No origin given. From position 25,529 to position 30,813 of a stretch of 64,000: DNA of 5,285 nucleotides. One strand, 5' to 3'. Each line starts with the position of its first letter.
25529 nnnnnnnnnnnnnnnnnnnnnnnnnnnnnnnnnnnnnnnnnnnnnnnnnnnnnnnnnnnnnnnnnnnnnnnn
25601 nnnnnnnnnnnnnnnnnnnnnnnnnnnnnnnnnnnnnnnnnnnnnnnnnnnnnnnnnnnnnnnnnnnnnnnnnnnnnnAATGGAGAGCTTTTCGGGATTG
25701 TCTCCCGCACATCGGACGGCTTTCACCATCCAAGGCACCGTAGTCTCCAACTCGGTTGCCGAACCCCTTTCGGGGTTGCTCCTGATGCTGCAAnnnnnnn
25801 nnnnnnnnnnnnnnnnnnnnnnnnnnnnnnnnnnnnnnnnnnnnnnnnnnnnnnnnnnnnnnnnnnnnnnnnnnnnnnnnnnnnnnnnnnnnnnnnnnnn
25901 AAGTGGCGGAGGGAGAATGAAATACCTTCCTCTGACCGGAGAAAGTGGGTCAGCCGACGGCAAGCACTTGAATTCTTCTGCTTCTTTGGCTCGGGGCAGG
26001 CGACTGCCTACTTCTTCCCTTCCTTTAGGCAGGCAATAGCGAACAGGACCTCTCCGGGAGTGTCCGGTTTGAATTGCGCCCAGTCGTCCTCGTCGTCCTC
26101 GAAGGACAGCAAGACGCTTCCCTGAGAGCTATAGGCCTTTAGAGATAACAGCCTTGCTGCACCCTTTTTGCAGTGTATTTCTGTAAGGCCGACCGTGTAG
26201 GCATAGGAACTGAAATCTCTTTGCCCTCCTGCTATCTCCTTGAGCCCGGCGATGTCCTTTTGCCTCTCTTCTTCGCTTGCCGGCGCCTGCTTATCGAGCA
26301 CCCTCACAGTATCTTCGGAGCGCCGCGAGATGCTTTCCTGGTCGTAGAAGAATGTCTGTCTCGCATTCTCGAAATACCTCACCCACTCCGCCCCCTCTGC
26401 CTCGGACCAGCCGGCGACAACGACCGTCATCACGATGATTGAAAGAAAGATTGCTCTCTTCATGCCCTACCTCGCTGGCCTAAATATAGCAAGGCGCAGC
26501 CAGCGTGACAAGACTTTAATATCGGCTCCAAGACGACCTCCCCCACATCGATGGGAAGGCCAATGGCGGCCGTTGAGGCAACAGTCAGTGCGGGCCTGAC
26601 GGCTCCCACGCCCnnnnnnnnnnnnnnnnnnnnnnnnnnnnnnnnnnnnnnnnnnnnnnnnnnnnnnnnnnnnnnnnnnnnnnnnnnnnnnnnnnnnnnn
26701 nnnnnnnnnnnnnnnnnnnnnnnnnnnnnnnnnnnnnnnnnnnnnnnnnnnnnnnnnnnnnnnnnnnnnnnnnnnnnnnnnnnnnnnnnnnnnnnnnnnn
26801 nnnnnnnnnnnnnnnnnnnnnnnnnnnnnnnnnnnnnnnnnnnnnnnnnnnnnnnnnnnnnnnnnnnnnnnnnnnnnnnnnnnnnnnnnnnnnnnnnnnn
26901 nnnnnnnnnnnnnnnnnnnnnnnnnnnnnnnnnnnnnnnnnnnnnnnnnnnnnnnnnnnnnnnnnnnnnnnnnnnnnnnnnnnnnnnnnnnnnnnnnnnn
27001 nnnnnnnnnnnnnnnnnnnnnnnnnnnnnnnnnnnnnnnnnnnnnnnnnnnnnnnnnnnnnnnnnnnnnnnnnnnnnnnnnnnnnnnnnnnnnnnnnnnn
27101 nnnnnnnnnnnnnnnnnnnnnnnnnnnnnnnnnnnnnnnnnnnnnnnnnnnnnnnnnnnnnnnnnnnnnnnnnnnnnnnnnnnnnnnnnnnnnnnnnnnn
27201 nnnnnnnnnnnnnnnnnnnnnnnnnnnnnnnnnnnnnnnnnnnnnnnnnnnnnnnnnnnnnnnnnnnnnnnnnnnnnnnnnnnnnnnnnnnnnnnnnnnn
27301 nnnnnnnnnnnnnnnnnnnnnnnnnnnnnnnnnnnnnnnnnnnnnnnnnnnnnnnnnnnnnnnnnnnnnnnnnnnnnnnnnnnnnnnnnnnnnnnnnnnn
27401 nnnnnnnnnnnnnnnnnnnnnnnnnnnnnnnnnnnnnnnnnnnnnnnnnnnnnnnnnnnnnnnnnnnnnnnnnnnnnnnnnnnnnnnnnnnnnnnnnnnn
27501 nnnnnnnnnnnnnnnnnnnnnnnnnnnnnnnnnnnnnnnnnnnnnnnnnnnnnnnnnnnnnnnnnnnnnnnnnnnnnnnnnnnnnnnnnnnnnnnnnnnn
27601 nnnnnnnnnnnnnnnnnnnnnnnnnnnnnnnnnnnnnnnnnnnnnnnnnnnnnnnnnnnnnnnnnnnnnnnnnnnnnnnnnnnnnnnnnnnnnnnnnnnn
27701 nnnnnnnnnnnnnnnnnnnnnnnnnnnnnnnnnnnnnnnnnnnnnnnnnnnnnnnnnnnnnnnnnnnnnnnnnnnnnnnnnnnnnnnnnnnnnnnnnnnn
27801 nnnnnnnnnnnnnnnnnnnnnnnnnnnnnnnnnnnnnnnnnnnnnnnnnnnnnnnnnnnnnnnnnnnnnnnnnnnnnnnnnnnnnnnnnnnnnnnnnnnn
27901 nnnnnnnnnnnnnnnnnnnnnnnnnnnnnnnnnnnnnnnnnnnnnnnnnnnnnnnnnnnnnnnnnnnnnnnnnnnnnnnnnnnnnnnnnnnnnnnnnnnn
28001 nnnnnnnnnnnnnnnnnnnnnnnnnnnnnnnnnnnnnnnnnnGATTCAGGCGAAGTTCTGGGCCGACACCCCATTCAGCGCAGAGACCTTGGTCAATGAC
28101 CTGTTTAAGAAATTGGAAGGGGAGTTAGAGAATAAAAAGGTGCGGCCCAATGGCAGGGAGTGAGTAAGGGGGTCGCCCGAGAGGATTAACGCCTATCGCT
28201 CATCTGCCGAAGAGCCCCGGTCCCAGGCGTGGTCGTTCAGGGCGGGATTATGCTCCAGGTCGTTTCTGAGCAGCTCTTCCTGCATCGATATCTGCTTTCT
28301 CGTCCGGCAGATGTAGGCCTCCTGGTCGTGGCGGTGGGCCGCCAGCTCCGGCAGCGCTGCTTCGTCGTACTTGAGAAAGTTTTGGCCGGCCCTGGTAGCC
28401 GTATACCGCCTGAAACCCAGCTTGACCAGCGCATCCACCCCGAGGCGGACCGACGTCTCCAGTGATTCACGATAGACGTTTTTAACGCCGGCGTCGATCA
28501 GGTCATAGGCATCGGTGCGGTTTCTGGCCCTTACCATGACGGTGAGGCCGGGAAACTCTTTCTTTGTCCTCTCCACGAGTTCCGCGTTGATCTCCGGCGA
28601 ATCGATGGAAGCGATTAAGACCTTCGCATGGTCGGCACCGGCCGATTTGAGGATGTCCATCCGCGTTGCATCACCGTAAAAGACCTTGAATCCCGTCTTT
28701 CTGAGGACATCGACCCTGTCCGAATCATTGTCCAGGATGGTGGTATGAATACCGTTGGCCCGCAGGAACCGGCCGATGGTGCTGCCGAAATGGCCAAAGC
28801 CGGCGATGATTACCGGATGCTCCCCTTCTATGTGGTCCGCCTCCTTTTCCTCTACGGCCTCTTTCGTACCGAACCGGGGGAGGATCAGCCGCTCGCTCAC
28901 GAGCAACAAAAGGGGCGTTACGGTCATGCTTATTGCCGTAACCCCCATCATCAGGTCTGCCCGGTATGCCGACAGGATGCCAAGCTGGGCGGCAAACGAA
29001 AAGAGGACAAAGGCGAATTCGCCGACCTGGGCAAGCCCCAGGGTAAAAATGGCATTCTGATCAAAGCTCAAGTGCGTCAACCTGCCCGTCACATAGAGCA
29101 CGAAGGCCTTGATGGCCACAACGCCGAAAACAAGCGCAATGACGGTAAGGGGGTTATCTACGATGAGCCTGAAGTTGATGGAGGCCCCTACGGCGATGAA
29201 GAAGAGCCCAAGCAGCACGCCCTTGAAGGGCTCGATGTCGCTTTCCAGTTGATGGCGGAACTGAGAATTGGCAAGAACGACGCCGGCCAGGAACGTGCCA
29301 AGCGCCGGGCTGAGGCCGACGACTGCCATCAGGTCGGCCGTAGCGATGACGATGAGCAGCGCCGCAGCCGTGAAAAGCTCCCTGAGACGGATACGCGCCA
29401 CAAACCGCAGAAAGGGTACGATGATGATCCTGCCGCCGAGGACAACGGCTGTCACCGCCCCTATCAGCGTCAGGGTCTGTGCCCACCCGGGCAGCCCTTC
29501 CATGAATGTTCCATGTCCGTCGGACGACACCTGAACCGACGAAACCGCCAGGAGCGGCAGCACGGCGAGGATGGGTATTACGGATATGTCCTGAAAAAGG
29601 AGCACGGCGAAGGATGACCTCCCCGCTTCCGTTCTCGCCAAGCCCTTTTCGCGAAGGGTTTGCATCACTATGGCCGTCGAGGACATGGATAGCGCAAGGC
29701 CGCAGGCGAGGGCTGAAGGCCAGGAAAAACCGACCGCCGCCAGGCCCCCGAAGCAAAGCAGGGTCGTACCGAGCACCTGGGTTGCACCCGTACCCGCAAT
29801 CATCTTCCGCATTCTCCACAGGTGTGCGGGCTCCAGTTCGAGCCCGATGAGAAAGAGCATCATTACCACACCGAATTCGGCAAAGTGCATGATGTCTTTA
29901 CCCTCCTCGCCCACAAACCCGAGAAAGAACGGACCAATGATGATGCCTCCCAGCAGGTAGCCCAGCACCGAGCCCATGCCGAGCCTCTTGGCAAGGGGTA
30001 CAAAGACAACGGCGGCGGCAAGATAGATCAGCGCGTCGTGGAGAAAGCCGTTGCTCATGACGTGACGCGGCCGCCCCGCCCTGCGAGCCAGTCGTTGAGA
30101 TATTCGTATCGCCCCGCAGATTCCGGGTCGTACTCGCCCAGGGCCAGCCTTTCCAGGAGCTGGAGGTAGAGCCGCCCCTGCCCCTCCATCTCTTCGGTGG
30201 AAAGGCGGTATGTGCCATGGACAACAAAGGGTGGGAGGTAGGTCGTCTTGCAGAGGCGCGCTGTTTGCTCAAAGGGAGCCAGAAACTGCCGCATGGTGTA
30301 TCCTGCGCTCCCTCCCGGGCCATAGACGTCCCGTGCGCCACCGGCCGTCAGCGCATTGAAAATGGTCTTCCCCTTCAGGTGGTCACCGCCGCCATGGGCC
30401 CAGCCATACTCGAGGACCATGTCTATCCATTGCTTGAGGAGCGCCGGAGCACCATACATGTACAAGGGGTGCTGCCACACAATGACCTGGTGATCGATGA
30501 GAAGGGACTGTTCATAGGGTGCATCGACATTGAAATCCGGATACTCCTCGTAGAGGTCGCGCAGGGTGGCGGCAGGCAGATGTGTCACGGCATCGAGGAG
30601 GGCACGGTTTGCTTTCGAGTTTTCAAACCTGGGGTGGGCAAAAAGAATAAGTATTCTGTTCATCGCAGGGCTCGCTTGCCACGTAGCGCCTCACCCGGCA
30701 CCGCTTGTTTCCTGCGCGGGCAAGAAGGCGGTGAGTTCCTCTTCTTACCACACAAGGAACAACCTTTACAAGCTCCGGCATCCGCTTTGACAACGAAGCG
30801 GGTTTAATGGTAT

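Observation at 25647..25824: Promoter, ~140-nt structured leader and intrinsic terminator upstream of an ADP-ribosylglycohydrolase gene pair: candidate unclassified riboswitch or attenuator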

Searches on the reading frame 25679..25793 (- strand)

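Call 63: search_protein_families(library=pfam, proteins=[L101:3-608:-, L113:193-732:-], max_evalue=0.001)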
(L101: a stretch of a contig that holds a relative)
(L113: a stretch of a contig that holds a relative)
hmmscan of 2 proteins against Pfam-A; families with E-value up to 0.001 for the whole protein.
L101:3-608:- (202 aa): 0 families

L113:193-732:- (180 aa): 0 families

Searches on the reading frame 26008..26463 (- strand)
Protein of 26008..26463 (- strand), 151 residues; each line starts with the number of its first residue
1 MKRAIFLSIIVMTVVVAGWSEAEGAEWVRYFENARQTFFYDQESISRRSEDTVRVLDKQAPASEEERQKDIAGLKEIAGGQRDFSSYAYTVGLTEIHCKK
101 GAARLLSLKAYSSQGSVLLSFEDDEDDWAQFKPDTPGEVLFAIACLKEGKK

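Call 8: search_protein_families(library=pfam, proteins=[window:26008-26463:-], max_evalue=0.01)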
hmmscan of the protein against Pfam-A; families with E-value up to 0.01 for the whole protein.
window:26008-26463:- (151 aa): 1 family
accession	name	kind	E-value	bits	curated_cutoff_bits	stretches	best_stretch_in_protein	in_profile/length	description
PF16747.10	Adhesin_E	-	4.9e-12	46.5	23.7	1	27-145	1-108/109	Surface-adhesin protein E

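Call 9: search_protein_families(library=ncbifam, proteins=[window:26008-26463:-], max_evalue=0.01)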
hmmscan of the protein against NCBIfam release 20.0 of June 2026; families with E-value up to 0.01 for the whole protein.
window:26008-26463:- (151 aa): 0 families

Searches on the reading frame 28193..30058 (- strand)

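Call 119: search_protein_families(library=pfam, proteins=[window:28193-30058:-], max_evalue=0.00001)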
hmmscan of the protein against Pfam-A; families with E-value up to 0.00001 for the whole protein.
window:28193-30058:- (621 aa): 2 families
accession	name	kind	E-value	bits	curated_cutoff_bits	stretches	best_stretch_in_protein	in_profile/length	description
PF00999.27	Na_H_Exchanger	-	5.4e-55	187.2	26.2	1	16-384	3-373/375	Sodium/hydrogen exchanger, transmembrane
PF02254.24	TrkA_N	-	1.1e-24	87.4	23.8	1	416-528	1-113/116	TrkA-N domain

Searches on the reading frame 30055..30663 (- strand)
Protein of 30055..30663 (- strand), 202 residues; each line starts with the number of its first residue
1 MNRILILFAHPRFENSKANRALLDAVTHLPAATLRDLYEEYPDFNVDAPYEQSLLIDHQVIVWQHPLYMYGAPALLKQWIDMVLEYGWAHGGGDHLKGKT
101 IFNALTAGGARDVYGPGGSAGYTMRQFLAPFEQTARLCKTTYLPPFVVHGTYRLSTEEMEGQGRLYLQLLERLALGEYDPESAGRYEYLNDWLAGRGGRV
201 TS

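Call 119: search_protein_families(library=pfam, proteins=[window:30055-30663:-], max_evalue=0.00001)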
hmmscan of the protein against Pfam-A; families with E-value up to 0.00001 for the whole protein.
window:30055-30663:- (202 aa): 1 family
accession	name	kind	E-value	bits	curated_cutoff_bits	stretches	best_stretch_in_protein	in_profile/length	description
PF02525.22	Flavodoxin_2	-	4.5e-42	144.5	27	1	3-158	2-185/198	Flavodoxin-like fold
